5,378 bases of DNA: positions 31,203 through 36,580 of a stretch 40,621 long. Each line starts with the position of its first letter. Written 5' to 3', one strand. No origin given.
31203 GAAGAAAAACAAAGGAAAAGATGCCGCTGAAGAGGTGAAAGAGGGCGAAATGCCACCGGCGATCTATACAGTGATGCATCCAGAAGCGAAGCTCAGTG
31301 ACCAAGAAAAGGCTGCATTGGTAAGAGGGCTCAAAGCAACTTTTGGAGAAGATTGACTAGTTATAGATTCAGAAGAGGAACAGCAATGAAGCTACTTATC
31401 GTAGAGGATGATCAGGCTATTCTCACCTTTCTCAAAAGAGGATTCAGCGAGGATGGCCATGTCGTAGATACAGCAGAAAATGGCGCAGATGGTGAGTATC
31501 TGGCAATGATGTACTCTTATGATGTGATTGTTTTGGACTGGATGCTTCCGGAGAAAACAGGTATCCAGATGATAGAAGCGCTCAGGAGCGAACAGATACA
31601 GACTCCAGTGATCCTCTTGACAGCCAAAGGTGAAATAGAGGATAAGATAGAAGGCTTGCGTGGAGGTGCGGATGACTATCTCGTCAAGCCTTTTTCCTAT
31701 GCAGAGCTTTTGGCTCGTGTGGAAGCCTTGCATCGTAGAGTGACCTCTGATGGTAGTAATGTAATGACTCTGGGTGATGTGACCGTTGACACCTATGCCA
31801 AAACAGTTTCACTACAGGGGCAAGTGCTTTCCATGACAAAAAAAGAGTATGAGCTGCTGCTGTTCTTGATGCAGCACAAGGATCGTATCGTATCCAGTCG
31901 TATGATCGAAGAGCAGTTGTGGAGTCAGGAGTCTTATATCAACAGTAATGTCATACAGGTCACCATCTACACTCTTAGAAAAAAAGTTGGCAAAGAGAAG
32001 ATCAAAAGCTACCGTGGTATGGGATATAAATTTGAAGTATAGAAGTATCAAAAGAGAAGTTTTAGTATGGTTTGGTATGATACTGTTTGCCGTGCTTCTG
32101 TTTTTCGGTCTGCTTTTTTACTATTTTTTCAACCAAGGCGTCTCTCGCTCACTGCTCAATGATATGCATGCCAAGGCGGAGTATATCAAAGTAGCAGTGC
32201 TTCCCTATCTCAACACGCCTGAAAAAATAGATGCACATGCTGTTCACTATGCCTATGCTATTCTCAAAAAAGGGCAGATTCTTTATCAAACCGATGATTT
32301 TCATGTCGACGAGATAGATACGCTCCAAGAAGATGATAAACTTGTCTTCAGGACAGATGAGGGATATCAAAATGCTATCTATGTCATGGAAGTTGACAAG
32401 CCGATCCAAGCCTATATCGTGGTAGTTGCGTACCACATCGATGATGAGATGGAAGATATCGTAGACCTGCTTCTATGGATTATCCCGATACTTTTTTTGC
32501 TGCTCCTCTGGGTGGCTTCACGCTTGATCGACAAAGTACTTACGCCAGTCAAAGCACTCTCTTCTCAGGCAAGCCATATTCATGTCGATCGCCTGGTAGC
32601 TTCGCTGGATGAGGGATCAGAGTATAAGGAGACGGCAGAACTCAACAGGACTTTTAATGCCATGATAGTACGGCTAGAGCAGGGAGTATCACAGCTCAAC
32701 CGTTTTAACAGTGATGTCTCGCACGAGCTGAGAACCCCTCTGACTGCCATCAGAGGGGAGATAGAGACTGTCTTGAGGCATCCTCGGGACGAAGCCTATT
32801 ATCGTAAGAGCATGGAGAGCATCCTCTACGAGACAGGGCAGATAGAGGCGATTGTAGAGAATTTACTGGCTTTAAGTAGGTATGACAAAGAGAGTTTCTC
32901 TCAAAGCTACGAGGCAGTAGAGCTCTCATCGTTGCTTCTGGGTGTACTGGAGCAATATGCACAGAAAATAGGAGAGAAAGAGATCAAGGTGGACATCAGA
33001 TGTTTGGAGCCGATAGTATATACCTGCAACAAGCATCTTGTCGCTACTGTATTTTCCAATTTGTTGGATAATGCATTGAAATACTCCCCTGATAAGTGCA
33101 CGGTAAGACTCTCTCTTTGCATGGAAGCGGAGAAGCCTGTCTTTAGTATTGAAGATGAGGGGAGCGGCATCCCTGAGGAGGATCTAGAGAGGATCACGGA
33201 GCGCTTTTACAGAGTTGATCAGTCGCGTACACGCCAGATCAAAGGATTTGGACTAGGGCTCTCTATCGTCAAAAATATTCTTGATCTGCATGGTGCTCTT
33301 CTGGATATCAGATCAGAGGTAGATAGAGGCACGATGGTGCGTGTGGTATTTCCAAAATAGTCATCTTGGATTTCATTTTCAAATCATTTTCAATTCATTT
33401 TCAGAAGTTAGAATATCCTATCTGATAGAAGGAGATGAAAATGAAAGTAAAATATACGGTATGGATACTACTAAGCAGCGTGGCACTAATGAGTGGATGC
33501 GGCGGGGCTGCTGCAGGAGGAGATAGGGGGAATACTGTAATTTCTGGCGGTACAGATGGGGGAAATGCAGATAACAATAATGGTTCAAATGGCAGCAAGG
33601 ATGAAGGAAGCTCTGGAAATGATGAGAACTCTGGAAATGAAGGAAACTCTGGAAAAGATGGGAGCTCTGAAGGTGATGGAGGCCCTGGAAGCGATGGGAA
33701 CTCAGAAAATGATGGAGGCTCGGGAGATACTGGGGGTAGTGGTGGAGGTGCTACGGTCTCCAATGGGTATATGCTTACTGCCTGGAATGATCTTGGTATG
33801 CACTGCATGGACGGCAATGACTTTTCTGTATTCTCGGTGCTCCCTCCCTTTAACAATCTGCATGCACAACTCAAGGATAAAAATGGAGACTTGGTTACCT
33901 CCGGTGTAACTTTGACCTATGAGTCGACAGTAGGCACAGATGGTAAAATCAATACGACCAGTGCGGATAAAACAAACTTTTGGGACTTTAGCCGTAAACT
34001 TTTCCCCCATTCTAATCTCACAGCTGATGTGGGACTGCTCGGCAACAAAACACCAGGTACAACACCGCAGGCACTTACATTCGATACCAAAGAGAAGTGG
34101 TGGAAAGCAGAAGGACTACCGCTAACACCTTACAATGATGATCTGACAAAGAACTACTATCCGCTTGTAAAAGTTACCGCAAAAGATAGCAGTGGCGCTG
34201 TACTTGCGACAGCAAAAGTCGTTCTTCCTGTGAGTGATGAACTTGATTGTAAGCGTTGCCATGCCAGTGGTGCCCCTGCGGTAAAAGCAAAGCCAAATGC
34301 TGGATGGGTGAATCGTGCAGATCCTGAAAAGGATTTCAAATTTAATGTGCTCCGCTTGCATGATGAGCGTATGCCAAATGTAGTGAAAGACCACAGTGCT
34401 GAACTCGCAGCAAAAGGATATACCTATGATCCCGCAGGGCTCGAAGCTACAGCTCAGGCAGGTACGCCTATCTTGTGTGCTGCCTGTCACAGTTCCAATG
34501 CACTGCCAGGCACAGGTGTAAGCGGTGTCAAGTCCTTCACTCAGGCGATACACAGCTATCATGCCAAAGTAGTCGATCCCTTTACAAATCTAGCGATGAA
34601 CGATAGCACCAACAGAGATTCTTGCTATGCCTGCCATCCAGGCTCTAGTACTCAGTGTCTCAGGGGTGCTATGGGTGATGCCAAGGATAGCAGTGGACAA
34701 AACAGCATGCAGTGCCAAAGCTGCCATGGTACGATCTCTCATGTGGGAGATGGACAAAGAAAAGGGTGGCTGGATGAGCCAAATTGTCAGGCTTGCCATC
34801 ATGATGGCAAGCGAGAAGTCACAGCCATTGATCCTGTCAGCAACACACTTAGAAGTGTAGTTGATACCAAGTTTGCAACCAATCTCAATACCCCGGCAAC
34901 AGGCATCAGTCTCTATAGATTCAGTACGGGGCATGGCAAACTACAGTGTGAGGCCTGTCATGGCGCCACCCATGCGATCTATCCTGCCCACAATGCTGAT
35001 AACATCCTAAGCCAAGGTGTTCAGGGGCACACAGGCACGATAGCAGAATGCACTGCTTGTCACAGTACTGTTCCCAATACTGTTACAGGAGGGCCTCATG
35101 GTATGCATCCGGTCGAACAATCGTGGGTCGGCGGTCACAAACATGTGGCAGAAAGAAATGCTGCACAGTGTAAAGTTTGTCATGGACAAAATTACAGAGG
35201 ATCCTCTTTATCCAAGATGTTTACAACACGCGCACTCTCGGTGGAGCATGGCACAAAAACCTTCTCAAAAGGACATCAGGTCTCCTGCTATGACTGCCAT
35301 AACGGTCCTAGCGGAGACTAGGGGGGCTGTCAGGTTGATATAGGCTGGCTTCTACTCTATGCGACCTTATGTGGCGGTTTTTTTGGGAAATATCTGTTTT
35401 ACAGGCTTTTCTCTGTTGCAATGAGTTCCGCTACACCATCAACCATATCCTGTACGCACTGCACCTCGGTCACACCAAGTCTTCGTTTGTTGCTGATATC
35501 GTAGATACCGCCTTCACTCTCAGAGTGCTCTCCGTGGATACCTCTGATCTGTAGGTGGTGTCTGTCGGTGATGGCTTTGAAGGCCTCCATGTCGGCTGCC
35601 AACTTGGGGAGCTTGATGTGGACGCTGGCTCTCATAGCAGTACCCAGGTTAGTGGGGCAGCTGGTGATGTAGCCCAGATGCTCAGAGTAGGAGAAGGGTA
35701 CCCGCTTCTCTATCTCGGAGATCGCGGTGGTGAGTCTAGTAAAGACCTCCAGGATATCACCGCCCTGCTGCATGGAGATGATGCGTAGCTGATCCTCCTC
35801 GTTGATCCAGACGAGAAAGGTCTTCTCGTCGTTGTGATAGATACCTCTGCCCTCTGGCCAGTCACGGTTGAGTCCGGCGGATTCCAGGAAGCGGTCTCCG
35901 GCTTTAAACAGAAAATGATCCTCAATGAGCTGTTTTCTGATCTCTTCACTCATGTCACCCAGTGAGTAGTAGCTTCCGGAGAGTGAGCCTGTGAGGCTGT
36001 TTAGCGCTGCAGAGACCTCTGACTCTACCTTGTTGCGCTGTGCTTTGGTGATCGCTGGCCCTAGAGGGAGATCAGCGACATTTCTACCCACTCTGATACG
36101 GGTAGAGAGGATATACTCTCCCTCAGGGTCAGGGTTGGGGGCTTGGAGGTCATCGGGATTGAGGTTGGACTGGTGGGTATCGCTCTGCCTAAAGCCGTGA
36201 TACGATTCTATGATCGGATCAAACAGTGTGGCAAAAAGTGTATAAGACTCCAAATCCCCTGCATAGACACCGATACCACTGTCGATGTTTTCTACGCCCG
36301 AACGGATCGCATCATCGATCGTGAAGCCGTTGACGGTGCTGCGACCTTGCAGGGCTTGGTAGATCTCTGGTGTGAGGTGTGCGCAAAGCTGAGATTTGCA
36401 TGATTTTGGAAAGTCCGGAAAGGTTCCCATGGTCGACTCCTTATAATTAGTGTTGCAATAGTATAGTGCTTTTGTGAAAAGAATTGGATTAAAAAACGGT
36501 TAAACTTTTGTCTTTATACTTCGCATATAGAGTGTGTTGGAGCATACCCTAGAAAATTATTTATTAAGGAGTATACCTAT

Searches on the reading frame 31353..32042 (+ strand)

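Call 64: search_protein_families(library=pfam, proteins=[window:31353-32042:+], max_evalue=0.0001)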
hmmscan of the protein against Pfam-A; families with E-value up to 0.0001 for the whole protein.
window:31353-32042:+ (229 aa): 2 families
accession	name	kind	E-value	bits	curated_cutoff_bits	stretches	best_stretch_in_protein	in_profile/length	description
PF00072.30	Response_reg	-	1.5e-27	96.4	30.2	1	15-124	2-111/111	Response regulator receiver domain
PF00486.34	Trans_reg_C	-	5.7e-20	71.6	26.2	1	156-227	1-77/77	Transcriptional regulatory protein, C terminal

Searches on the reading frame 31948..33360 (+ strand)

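Call 64: search_protein_families(library=pfam, proteins=[window:31948-33360:+], max_evalue=0.0001)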
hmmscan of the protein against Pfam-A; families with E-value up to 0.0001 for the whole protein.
window:31948-33360:+ (470 aa): 2 families
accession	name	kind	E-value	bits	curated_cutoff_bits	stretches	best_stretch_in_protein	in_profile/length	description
PF02518.31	HATPase_c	-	1.9e-25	89.9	26.4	1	365-469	6-108/111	Histidine kinase-, DNA gyrase B-, and HSP90-like ATPase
PF00512.31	HisKA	-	4.9e-15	55.8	26.9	1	250-314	2-65/66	His Kinase A (phospho-acceptor) domain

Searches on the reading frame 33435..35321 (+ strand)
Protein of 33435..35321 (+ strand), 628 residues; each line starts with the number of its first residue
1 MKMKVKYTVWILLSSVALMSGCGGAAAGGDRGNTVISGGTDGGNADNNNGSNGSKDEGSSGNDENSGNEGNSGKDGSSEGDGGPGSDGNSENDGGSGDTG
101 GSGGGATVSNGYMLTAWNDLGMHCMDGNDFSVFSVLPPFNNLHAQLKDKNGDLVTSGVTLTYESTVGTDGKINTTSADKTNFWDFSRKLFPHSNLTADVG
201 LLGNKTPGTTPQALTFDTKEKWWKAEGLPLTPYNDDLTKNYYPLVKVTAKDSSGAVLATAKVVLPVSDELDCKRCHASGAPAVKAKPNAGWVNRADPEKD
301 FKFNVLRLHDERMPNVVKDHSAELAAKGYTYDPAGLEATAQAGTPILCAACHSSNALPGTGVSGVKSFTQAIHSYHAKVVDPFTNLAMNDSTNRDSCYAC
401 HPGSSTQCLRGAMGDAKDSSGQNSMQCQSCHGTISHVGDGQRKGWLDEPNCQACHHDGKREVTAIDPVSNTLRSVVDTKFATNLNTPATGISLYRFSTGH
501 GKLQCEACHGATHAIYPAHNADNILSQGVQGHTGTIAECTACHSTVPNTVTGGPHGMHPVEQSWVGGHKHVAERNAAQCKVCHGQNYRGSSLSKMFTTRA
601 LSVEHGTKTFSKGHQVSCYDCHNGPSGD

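Call 64: search_protein_families(library=pfam, proteins=[window:33435-35321:+], max_evalue=0.0001)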
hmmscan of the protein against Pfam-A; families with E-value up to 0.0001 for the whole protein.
window:33435-35321:+ (628 aa): 3 families
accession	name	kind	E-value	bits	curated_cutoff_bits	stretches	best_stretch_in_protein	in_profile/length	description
PF22113.1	Mtrc-MtrF_II-IV_dom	-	1e-13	51.6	30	3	425-595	7-138/176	Outer membrane cytochrome MtrC/MtrF-like, domains II/IV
PF14522.11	Cytochrome_C7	-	1.1e-10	41.6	24.8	0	347-431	15-66/67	Cytochrome c7 and related cytochrome c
PF14537.11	Cytochrom_c3_2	-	1.9e-06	28.7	25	0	502-545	26-66/79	Cytochrome c3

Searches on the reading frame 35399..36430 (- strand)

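Call 64: search_protein_families(library=pfam, proteins=[window:35399-36430:-], max_evalue=0.0001)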
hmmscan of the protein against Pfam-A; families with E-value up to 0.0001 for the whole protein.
window:35399-36430:- (343 aa): 2 families
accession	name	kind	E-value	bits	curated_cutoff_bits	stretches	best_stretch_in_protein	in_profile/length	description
PF00217.24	ATP-gua_Ptrans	-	6.2e-80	267.8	22.4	1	134-342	1-202/203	ATP:guanido phosphotransferase, C-terminal catalytic domain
PF02807.20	ATP-gua_PtransN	-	1.6e-26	93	25.7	1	10-75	2-67/67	ATP:guanido phosphotransferase, N-terminal domain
